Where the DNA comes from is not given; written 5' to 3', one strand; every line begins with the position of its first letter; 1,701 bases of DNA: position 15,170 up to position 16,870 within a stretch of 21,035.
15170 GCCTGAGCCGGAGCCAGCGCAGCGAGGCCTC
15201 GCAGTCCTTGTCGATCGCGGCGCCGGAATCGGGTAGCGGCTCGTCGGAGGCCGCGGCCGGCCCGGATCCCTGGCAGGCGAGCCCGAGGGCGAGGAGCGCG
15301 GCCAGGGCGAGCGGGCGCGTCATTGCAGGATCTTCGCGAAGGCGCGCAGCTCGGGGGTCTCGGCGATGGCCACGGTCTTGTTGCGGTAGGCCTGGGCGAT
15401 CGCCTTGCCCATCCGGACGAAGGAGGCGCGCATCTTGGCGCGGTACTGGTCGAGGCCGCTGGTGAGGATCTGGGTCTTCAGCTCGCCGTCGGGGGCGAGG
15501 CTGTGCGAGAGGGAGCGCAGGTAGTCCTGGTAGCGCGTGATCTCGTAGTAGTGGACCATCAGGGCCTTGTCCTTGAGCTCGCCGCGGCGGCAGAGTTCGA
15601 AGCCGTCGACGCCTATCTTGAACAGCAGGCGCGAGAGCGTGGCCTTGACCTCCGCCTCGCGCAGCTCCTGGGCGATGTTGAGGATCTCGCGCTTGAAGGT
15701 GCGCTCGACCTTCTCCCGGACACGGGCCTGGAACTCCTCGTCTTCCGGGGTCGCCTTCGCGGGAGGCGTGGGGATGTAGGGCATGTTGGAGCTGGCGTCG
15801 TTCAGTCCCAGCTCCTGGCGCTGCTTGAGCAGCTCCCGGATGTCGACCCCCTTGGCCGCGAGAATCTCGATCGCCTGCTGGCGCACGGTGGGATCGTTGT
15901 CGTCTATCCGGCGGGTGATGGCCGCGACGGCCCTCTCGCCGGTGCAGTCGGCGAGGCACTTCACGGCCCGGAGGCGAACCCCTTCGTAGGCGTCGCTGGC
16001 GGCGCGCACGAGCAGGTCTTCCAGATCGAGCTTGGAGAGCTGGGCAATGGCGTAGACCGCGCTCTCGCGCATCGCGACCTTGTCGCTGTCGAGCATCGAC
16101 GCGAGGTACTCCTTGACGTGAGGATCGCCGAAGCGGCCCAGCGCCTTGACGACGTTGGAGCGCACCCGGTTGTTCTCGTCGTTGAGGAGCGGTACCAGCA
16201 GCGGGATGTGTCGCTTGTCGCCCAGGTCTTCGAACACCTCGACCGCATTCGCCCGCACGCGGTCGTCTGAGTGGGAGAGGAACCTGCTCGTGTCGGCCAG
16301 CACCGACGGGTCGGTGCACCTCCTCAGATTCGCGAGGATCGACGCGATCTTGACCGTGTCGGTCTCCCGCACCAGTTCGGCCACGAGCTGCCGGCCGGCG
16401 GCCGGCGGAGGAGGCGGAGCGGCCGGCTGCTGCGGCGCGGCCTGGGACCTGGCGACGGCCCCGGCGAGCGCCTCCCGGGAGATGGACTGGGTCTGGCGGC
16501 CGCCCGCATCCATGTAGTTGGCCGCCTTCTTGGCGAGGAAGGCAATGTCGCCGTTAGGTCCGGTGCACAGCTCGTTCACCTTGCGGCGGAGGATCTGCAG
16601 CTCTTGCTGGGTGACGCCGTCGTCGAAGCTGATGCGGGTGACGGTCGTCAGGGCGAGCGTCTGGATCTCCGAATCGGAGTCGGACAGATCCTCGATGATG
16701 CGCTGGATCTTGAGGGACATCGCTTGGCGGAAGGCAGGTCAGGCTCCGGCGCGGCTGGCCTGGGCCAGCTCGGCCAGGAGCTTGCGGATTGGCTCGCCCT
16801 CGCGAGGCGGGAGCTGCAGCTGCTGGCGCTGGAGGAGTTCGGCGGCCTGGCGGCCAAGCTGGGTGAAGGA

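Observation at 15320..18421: Tandem paralogous HEAT-repeat proteins with a shared, unrecognised C-terminal motif inside a glycan-modification operon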

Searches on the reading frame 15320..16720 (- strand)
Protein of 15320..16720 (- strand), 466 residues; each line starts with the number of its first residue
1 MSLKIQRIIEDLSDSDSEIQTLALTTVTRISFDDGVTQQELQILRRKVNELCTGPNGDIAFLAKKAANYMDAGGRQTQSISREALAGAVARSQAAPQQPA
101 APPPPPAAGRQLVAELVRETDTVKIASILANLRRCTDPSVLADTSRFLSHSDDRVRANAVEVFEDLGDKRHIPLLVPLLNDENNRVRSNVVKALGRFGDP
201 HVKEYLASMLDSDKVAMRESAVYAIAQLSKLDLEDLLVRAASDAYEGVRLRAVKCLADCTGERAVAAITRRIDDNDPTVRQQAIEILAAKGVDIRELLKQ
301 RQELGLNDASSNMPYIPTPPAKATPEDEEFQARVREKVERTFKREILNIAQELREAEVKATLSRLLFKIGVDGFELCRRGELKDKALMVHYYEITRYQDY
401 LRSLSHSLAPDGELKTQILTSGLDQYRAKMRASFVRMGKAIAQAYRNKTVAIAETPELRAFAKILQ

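Call 6: search_protein_families(library=pfam, proteins=[window:15320-16720:-], max_evalue=0.01)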
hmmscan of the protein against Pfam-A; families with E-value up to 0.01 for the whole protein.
window:15320-16720:- (466 aa): 10 families
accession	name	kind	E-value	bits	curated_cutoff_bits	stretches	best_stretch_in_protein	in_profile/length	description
PF13646.12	HEAT_2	-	8.4e-26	90.5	27.7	2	148-226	9-88/88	HEAT repeats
PF02985.28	HEAT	-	4.4e-17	61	23.5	1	172-198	2-28/31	HEAT repeat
PF03130.22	HEAT_PBS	-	2.3e-10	40.3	20.9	0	186-211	1-26/27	PBS lyase HEAT-like repeat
PF13513.12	HEAT_EZ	-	2.9e-10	40.9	27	1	172-197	30-55/55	HEAT-like repeat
PF12717.13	Cnd1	-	8.3e-06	26.4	26.4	0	262-287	20-45/162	non-SMC mitotic condensation complex subunit 1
PF00514.29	Arm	-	2.3e-05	24.7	20.6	0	172-195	14-37/41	Armadillo/beta-catenin-like repeat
PF21581.3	SCD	-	0.00097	19.8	27.5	0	177-196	37-56/75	Stromalin conservative domain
PF14663.11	RasGEF_N_2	-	0.0026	18.5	27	0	172-198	7-33/108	Rapamycin-insensitive companion of mTOR RasGEF_N domain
PF11838.14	ERAP1_C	-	0.0027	17.6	38.2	1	120-289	54-240/318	ERAP1-like C-terminal domain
PF01602.26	Adaptin_N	-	0.0081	15.2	37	0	179-259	88-178/524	Adaptin N terminal region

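Call 7: search_protein_families(library=ncbifam, proteins=[window:15320-16720:-], max_evalue=0.01)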
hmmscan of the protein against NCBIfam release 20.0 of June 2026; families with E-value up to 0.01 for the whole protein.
window:15320-16720:- (466 aa): 7 families
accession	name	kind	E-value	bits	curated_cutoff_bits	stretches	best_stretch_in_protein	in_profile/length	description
NF045915.1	PhycobilmeDegNblB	equivalog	6.6e-17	61.8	300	2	126-213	117-204/214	phycobilisome degradation protein NblB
NF010374.0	PRK13800.1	equivalog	2.8e-08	32.5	1196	2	190-295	708-808/898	fumarate reductase/succinate dehydrogenase flavoprotein subunit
NF058502.1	phyc_lyase_CpcE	equivalog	2e-05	24.3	330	0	186-231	58-103/260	C-phycocyanin alpha-cysteine-84 phycocyanobilin lyase subunit CpcE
NF058515.1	phyc_lyase_CpcF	equivalog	2.6e-05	23.9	220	1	158-258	18-118/200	C-phycocyanin alpha-cysteine-84 phycocyanobilin lyase subunit CpcF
TIGR02270.1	TIGR02270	subfamily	9.6e-05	21.6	206.8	1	158-292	74-207/410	TIGR02270 family protein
NF058505.1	phyc_lyase_CpeY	equivalog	0.00012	20.8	600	1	182-288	64-171/419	C-phycoerythrin alpha-cysteine-82 phycoerythrobilin lyase CpeY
TIGR02397.1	dnaX_nterm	equivalog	0.0018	17.6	250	1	200-360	179-340/355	DNA polymerase III subunit gamma/tau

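Call 8: find_homologous_proteins(query=window:15320-16720:-)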
Query window:15320-16720:- (466 aa): 41 proteins with E <= 0.001 among 8000 candidates.
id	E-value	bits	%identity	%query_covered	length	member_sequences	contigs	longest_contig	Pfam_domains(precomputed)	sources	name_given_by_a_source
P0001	2.3e-296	1001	100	100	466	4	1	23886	PF12717.14,PF00514.30,PF02985.29,PF03130.23,PF13513.13,PF13646.13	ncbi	-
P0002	2.1e-198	678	68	100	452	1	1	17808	PF12717.14,PF00514.30,PF02985.29,PF03130.23,PF13513.13,PF14663.12,PF13646.13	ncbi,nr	ncbi:MAG: HEAT repeat domain-containing protein [Candidatus Wallbacteria bacterium]|nr:HEAT repeat d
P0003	1.5e-193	662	67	100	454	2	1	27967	PF12717.14,PF02985.29,PF03130.23,PF13513.13,PF13646.13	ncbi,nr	ncbi:MAG: HEAT repeat domain-containing protein [Candidatus Wallbacteria bacterium]|nr:HEAT repeat d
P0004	1.2e-181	623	64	100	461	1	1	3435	PF12717.14,PF00514.30,PF02985.29,PF03130.23,PF13513.13,PF13646.13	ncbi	-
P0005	3.1e-135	470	51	100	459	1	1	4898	PF12717.14,PF00514.30,PF02985.29,PF03130.23,PF13513.13,PF13646.13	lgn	-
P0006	5.2e-85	304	41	73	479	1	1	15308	PF00514.30,PF02985.29,PF03130.23,PF13513.13,PF13646.13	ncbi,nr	ncbi:MAG: HEAT repeat domain-containing protein [Candidatus Riflebacteria bacterium]|nr:HEAT repeat 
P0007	1.1e-81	293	36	98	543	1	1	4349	PF02985.29,PF13513.13,PF13646.13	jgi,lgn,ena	-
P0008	5.1e-77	278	35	98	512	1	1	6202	PF02985.29,PF13513.13,PF13646.13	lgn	-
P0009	7.7e-73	264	37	98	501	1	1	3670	PF02985.29,PF13513.13,PF13646.13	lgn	-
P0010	1.3e-41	161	32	86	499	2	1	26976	PF02985.29,PF03130.23,PF13646.13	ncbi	-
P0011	1.9e-39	154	29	98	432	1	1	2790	PF00514.30,PF02985.29,PF03130.23,PF13513.13,PF13646.13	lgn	-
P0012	7.4e-36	142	32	74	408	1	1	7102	PF02985.29,PF13513.13,PF13646.13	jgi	jgi:hypothetical protein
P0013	9.3e-35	139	31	86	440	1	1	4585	PF02985.29,PF03130.23,PF13646.13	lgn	-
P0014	4.1e-27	114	39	25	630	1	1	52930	PF12717.14,PF02985.29,PF03130.23,PF13513.13,PF01602.27,PF13646.13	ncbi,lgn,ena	-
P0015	5.4e-27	113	37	23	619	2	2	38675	PF12717.14,PF00514.30,PF02985.29,PF03130.23,PF13513.13,PF01602.27,PF13646.13,PF23227.2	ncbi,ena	-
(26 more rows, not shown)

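Call 14: find_encoding_contigs(protein=P0002, flank=10000, max_places=3)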
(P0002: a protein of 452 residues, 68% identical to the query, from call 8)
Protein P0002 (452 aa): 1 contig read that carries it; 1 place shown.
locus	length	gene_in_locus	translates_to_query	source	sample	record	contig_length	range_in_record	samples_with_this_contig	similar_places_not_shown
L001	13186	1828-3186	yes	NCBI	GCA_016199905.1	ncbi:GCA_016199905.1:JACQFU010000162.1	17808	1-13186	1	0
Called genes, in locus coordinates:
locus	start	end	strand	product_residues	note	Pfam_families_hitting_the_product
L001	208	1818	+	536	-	PF02985:HEAT (faint), PF12717:Cnd1 (faint), PF13513:HEAT_EZ (faint), PF13646:HEAT_2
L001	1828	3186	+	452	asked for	PF00514:Arm (faint), PF02985:HEAT (faint), PF12717:Cnd1 (faint), PF13513:HEAT_EZ (faint), PF14663:RasGEF_N_2 (faint), PF13646:HEAT_2, PF03130:HEAT_PBS (faint), PF13646:HEAT_2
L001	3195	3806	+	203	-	-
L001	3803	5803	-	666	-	PF00535:Glycos_transf_2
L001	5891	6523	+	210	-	PF01596:Methyltransf_3, PF13578:Methyltransf_24, PF13649:Methyltransf_25 (weak)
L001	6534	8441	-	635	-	PF13520:AA_permease_2, PF00324:AA_permease (weak)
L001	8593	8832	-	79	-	-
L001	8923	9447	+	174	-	PF00254:FKBP_C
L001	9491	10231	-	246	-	PF00072:Response_reg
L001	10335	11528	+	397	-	PF09587:PGA_cap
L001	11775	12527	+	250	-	-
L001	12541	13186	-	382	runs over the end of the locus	PF00899:ThiF, PF00581:Rhodanese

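Call 15: find_encoding_contigs(protein=P0003, flank=10000, max_places=3)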
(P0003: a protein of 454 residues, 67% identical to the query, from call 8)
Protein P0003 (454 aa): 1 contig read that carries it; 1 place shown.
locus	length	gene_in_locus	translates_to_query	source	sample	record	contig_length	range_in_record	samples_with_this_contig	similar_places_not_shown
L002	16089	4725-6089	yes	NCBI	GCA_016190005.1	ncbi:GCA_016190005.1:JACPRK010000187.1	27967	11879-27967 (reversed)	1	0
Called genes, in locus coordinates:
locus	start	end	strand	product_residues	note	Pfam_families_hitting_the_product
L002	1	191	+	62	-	?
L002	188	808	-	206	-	PF14907:NTP_transf_5 (weak)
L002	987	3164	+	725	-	PF00069:Pkinase, PF07714:PK_Tyr_Ser-Thr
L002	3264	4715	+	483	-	PF02985:HEAT (faint), PF13513:HEAT_EZ (faint), PF13646:HEAT_2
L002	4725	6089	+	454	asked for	PF02985:HEAT (faint), PF12717:Cnd1 (faint), PF13513:HEAT_EZ (faint), PF13646:HEAT_2, PF03130:HEAT_PBS (faint), PF13646:HEAT_2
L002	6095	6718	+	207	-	-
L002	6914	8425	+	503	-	PF04174:CP_ATPgrasp_1, PF14403:CP_ATPgrasp_2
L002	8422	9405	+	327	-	PF04168:Alpha-E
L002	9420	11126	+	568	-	PF13230:GATase_4, PF08379:Bact_transglu_N, PF01841:Transglut_core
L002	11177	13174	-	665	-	PF00535:Glycos_transf_2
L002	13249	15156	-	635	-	PF13520:AA_permease_2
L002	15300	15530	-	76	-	-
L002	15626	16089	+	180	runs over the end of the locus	PF00254:FKBP_C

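Call 16: find_encoding_contigs(protein=P0006, flank=10000, max_places=3)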
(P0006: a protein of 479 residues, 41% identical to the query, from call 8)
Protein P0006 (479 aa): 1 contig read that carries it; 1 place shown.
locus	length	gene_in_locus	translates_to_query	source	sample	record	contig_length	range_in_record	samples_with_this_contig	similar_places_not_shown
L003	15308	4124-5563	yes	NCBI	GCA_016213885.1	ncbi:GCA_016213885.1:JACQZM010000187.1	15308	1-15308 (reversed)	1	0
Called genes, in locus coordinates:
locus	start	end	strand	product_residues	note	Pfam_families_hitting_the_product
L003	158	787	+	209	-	-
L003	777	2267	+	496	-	PF02985:HEAT (faint), PF13646:HEAT_2 (weak), PF03130:HEAT_PBS (faint), PF13513:HEAT_EZ (faint), PF13646:HEAT_2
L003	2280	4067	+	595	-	PF02985:HEAT (faint), PF12717:Cnd1 (faint), PF13513:HEAT_EZ (faint), PF13646:HEAT_2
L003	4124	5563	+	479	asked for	PF02985:HEAT (faint), PF03130:HEAT_PBS (faint), PF13513:HEAT_EZ (faint), PF00514:Arm (faint), PF13646:HEAT_2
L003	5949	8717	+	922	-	PF00092:VWA, PF13519:VWA_2, PF13768:VWA_3, PF07090:GATase1_like (weak)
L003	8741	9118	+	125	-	-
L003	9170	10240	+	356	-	-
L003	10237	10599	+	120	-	-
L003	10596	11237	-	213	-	-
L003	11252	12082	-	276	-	PF03734:YkuD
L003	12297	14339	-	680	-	PF07715:Plug, PF00593:TonB_dep_Rec_b-barrel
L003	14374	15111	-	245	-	PF13689:DUF4154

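Call 17: find_encoding_contigs(protein=P0010, flank=10000, max_places=3)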
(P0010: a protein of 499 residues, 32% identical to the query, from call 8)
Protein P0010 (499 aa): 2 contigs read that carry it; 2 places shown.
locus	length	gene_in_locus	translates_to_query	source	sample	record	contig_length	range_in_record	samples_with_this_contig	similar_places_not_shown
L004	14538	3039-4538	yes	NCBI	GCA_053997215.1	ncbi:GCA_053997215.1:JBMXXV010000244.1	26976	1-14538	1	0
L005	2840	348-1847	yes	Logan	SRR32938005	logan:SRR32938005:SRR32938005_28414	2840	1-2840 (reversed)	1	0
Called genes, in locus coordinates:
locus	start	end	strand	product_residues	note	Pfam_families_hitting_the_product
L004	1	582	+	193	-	?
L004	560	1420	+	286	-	PF02578:Cu-oxidase_4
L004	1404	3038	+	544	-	PF13646:HEAT_2 (faint), PF02985:HEAT (faint)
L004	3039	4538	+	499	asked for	PF02985:HEAT (faint), PF13646:HEAT_2, PF03130:HEAT_PBS (faint), PF13646:HEAT_2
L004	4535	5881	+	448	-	PF01602:Adaptin_N (faint), PF02985:HEAT (faint), PF03130:HEAT_PBS (faint), PF12717:Cnd1 (faint), PF23271:HEAT_GCN1 (faint), PF13513:HEAT_EZ (faint), PF13646:HEAT_2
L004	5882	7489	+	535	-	PF02985:HEAT (faint), PF03130:HEAT_PBS (faint), PF13646:HEAT_2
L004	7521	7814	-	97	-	-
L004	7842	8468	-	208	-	-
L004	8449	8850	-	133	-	PF02021:UPF0102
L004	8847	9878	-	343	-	PF27457:RNase_HII_N, PF01351:RNase_HII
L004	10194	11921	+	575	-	PF07498:Rho_N, PF16258:DUF4912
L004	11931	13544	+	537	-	PF03065:Glyco_hydro_57, PF09210:BE_C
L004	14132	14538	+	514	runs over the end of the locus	PF13432:TPR_16, PF14559:TPR_19 (weak), PF00515:TPR_1 (weak), PF07719:TPR_2 (weak), PF25063:ARM_TT21_C (weak), PF13432:TPR_16, PF14853:Fis1_TPR_C (weak), PF25064:ARM_TT21_5th (weak), +12 more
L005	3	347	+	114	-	?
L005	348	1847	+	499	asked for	PF02985:HEAT (faint), PF13646:HEAT_2, PF03130:HEAT_PBS (faint), PF13646:HEAT_2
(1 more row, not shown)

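Call 46: list_cluster_members(proteins=[P0010, P0011, P0047, P0054, P0048, P0062, P0065, P0072, P0075, P0066])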
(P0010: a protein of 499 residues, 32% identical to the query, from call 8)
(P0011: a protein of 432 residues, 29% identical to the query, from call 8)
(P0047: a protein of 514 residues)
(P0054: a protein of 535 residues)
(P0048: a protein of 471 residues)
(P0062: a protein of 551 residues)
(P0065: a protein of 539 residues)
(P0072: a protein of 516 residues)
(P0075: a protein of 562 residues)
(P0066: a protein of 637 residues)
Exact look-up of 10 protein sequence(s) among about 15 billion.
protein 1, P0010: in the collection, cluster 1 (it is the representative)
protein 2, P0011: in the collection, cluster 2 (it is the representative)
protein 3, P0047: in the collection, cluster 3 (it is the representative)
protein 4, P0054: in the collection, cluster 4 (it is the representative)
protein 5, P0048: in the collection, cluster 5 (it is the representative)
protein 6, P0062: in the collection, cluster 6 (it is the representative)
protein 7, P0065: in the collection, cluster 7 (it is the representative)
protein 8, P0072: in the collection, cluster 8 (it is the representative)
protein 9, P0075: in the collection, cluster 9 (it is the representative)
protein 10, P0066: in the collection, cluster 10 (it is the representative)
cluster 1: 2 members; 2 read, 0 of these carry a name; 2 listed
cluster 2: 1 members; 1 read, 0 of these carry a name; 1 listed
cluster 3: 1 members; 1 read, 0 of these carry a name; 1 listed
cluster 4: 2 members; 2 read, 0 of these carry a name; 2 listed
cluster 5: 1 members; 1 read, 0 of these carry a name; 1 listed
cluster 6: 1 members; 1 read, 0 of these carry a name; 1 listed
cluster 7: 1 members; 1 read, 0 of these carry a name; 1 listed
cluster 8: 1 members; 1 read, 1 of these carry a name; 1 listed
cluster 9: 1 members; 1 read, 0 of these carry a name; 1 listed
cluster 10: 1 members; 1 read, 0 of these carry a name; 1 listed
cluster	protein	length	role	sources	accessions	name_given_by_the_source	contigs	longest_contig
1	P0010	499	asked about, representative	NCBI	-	-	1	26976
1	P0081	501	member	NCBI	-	-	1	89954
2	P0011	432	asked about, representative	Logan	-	-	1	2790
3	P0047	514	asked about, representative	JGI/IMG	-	-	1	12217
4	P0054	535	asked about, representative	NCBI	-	-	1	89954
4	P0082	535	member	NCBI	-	-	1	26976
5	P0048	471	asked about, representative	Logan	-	-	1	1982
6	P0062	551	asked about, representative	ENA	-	-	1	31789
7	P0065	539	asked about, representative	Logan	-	-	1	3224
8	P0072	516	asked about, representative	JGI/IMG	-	HEAT repeat protein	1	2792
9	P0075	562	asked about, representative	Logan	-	-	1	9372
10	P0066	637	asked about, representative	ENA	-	-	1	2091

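Call 53: search_solved_structures(query=window:15320-16720:-, max_evalue=0.01)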
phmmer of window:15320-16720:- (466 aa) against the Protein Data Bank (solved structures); distinct sequences matched with E-value up to 0.01: 23.
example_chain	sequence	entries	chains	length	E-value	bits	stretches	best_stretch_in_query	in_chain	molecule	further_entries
9sah_A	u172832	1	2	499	7.7e-37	130.8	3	148-284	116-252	E4-NB2 synthetic fusion protein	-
6fsq_A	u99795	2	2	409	2e-27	99.8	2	149-307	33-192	alphaRep A3_bGFPD | A3_bGFPD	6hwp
6ft5_A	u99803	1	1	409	5.8e-27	98.3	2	149-307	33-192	alphaRep A3_A3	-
4zv6_A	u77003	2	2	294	1.5e-26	96.9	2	146-307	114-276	AlphaRep-7 | alpha-Rep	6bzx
4xl5_C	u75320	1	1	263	7.4e-20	74.9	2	155-285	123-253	bGFP-A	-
7p0h_A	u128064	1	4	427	2.7e-17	66.4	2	148-291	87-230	Helicobacter pylori ComF fused to an artificial alphaREP crystallization helper (named B2)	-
6gwc_C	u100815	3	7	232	3.9e-17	65.9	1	125-307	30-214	iE5 ALPHAREP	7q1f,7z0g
8aw4_A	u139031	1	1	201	1.3e-13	54.3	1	136-307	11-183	ALPHAREP bB-E3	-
8aw4_B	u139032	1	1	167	2.1e-13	53.6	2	135-227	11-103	ALPHAREP bGFPD-YY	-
3ltj_A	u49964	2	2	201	2.1e-13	53.6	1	136-307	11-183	AlphaRep-4 | bA3-2: binder of A3 protein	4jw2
9rhz_A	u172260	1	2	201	2.3e-13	53.5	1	136-307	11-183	ALPHAREP bE5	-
3ltm_A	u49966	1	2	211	5.2e-13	52.3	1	150-307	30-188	Alpha-Rep4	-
6gx7_E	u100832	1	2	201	5.6e-13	52.2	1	148-287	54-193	iiiA5 ALPHAREP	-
6gwd_G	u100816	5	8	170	4.6e-12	49.2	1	136-287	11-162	iiH5 ALPHAREP | iih5 Alpha Repeating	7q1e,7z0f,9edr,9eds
4xvp_D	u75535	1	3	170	1.5e-11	47.5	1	136-287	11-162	BGFP-C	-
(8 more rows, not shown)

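Call 62: search_protein_families(library=pfam, proteins=[L003:5949-8717:+], max_evalue=0.001)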
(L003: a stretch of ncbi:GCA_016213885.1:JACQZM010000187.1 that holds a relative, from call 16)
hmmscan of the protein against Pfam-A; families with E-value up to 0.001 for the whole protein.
L003:5949-8717:+ (922 aa): 5 families
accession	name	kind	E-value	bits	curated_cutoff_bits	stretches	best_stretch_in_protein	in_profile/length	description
PF00092.34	VWA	-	1.6e-20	74.5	23.8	1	409-566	2-168/174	von Willebrand factor type A domain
PF13519.12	VWA_2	-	1.2e-15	58.5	27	1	409-511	1-107/107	von Willebrand factor type A domain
PF13768.12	VWA_3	-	9.1e-13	49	27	1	409-558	3-154/155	von Willebrand factor type A domain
PF07090.17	GATase1_like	-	2.2e-07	31.2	27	1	595-672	162-240/247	Putative glutamine amidotransferase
PF05762.20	VWA_CoxE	-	0.00025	21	26.4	0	407-527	57-177/222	VWA domain containing CoxE-like protein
